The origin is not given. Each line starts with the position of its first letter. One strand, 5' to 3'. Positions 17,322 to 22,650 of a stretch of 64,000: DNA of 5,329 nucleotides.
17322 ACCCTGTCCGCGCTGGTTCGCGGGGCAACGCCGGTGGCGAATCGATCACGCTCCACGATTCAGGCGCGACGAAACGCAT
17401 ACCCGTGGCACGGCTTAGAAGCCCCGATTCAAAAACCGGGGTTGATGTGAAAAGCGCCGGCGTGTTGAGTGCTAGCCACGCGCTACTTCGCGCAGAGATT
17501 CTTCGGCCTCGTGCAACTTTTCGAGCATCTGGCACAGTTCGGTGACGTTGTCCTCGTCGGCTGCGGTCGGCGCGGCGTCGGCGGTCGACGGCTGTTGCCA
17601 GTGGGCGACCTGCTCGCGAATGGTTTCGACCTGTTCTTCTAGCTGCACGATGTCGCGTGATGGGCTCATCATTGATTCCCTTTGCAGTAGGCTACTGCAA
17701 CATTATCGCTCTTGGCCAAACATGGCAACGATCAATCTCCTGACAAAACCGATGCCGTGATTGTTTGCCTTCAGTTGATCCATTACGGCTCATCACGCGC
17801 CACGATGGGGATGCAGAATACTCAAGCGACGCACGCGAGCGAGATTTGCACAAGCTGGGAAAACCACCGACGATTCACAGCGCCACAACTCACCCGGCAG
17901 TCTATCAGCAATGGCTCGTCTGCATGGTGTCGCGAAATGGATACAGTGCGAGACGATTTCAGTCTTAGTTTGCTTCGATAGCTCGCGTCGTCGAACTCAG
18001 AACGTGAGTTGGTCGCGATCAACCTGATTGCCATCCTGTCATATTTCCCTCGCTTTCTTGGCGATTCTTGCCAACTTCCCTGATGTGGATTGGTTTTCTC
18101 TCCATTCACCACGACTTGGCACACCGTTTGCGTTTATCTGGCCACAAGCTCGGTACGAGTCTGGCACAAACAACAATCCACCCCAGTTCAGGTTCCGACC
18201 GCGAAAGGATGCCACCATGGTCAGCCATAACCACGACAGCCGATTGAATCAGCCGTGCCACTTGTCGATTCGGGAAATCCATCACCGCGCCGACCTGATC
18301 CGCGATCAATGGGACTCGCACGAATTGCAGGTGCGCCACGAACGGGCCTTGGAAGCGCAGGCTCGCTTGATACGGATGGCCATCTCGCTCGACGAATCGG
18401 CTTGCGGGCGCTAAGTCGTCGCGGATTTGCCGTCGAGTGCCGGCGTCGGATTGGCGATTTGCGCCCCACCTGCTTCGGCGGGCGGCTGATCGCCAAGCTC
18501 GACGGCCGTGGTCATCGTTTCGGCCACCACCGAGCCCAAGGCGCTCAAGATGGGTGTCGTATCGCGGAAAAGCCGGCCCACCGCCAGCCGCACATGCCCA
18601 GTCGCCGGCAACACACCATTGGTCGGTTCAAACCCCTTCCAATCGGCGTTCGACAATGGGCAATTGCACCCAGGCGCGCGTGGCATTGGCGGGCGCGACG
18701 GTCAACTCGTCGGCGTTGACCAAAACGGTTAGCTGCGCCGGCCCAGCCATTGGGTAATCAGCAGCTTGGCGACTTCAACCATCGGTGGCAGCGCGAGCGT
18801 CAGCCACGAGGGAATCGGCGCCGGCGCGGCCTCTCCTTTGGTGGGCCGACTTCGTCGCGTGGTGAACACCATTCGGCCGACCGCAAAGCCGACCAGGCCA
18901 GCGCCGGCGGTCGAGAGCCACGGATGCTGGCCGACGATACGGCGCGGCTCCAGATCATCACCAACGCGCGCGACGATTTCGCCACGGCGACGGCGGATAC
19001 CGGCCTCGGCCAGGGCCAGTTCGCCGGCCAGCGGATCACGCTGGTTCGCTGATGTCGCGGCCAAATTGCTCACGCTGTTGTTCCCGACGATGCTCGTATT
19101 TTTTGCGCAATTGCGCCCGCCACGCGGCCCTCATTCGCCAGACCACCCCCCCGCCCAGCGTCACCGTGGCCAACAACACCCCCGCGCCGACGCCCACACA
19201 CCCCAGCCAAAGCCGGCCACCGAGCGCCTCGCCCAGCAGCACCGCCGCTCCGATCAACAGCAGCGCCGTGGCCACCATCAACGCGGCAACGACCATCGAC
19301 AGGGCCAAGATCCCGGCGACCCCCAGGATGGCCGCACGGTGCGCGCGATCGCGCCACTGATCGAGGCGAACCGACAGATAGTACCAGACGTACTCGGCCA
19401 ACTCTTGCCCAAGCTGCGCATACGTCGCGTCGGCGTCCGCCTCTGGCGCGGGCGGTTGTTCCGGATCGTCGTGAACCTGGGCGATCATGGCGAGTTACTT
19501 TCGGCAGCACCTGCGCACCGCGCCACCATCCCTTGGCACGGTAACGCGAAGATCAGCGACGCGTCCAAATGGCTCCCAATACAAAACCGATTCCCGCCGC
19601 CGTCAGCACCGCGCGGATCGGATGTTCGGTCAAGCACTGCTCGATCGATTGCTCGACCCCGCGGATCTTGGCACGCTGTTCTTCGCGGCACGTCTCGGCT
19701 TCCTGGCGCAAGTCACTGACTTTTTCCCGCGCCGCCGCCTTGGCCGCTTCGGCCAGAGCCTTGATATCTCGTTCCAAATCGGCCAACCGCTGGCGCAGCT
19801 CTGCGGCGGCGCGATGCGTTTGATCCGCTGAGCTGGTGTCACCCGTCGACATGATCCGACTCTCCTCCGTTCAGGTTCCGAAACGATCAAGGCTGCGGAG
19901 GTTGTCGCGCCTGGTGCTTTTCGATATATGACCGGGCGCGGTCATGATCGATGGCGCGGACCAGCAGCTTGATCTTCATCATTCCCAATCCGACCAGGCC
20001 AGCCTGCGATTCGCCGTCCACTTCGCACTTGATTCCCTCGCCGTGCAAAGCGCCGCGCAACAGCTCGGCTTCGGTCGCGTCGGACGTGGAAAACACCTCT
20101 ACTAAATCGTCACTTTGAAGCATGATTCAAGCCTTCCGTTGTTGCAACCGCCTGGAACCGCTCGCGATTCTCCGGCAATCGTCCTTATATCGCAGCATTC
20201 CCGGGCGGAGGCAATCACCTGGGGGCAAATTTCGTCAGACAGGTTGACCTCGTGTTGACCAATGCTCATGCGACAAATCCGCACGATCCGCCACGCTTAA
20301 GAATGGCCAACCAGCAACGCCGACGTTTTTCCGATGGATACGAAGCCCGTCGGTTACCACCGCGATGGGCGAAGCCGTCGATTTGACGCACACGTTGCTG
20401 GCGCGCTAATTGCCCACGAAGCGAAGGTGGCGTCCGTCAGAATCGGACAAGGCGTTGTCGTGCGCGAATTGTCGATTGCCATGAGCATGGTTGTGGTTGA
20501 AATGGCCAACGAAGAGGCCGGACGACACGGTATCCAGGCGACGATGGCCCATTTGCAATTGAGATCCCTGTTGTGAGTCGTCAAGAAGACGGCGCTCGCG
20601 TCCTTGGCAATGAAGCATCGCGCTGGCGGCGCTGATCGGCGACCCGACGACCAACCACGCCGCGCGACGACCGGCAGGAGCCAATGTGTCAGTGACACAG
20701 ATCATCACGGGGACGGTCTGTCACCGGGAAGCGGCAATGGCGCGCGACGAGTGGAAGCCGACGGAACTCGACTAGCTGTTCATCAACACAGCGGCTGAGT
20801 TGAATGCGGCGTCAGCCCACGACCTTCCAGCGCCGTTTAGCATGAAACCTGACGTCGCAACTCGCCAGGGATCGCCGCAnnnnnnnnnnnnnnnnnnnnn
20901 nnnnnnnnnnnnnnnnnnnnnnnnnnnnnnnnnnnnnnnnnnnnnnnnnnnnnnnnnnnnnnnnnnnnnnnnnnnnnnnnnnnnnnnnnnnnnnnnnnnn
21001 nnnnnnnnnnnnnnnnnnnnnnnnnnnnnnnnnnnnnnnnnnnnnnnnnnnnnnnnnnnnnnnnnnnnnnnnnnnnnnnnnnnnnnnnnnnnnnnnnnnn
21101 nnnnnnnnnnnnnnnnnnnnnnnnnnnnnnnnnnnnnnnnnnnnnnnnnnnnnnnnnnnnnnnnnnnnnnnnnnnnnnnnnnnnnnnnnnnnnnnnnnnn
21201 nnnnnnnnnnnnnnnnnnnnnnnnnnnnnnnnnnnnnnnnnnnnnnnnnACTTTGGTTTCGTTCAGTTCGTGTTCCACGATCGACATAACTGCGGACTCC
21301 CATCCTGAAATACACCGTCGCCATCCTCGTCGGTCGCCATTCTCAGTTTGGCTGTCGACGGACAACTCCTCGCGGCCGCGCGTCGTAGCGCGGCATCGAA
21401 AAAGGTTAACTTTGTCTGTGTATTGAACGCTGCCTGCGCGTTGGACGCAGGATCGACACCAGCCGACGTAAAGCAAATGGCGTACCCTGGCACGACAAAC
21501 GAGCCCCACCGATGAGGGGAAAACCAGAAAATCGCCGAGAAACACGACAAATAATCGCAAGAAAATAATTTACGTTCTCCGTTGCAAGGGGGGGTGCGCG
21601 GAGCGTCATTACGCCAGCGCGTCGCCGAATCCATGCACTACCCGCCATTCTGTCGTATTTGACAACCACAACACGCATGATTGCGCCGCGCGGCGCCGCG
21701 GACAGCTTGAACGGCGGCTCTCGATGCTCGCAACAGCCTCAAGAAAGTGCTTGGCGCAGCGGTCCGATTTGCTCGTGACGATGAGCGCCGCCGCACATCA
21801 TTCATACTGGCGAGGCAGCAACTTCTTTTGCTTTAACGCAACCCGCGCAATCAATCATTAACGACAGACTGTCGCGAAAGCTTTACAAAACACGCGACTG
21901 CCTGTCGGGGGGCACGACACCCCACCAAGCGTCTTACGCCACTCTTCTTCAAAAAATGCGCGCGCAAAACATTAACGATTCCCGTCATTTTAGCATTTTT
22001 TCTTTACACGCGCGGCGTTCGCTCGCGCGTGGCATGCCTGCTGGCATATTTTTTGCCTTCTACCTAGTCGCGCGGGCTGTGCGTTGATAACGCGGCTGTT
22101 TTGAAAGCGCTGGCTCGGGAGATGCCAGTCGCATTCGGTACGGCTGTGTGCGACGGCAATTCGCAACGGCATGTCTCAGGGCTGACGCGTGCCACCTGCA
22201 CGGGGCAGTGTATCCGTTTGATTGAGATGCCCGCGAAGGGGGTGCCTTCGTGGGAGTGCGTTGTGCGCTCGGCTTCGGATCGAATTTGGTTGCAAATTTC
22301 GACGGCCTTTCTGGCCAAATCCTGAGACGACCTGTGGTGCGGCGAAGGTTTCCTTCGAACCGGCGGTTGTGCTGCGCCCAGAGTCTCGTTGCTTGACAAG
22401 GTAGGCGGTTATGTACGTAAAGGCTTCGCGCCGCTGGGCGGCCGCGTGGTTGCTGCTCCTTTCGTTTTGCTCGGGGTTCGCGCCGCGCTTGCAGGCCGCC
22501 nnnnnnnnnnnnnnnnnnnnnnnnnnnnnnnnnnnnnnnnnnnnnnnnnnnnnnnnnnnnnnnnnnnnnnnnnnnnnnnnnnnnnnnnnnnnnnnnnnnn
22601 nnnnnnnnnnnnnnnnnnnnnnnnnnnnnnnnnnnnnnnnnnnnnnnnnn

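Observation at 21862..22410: Sigma-54-type promoter with upstream palindromes and a ~340-nt leader in front of the giant gene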

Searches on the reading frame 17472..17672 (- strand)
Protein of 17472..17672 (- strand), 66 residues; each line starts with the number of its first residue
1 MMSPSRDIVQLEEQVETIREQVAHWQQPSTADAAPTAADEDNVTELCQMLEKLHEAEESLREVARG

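Call 52: search_protein_families(library=ncbifam, proteins=[window:17472-17672:-], max_evalue=0.001)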
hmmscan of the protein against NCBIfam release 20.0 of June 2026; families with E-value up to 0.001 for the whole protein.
window:17472-17672:- (66 aa): 0 families

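Call 73: search_protein_families(library=pfam, proteins=[window:17472-17672:-], max_evalue=0.01)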
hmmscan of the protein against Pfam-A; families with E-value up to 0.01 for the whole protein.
window:17472-17672:- (66 aa): 1 family
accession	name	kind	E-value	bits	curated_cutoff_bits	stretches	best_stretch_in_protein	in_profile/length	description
PF24615.2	Spectrin_Anc-1_2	-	0.0097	16.6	28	0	10-61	38-91/105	Nuclear anchorage protein 1, spectrin repeat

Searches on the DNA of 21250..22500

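Call 48: search_rna_families(source=window, start=21250, end=22500, threshold=evalue, max_evalue=1)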
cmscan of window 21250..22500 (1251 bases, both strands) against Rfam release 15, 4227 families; matches with E-value up to 1: 2.
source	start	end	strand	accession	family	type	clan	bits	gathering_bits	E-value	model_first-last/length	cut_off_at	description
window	21444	21606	-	RF02110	DLEU2_6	Gene; lncRNA;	-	19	60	0.97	1-135/135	no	Deleted in lymphocytic leukemia 2 conserved region 6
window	21790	21865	-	RF01886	HSR-omega_2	Gene; lncRNA;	-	18.1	55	0.74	1-87/87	no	Heat shock gene hsromega conserved region 2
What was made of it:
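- Tried and rejected: At E of 1 or better over 21250-22500 it gave only two eukaryotic lncRNA chance hits (call 48).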

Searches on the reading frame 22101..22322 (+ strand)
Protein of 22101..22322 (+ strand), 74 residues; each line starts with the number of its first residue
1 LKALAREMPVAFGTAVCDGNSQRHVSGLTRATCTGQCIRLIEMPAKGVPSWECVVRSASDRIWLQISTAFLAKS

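Call 68: search_protein_representatives(protein=window:22101-22322:+)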
Query: 74 residues. Proteins with E-value up to 0.001 (for the whole library): 5; up to 1e-10: 0; up to 1e-30: 0. The best 5 are listed.
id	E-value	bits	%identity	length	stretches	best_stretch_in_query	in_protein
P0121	3.6e-06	42.6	33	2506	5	5-48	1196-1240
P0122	4.9e-06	42.2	30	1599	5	10-49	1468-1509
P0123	9.5e-06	41.3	44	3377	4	48-73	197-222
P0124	1.6e-04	37.4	41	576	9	26-52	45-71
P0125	3.2e-04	36.5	45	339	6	18-38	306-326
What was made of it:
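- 22068..22410 (+): Predicted 5' leader of about 343 nt. It is structured and no conserved ORF was found in it. The 74-codon ORF in the leader (22101-22325) has no small-protein homologue among 1.84 billion representatives (call 68).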
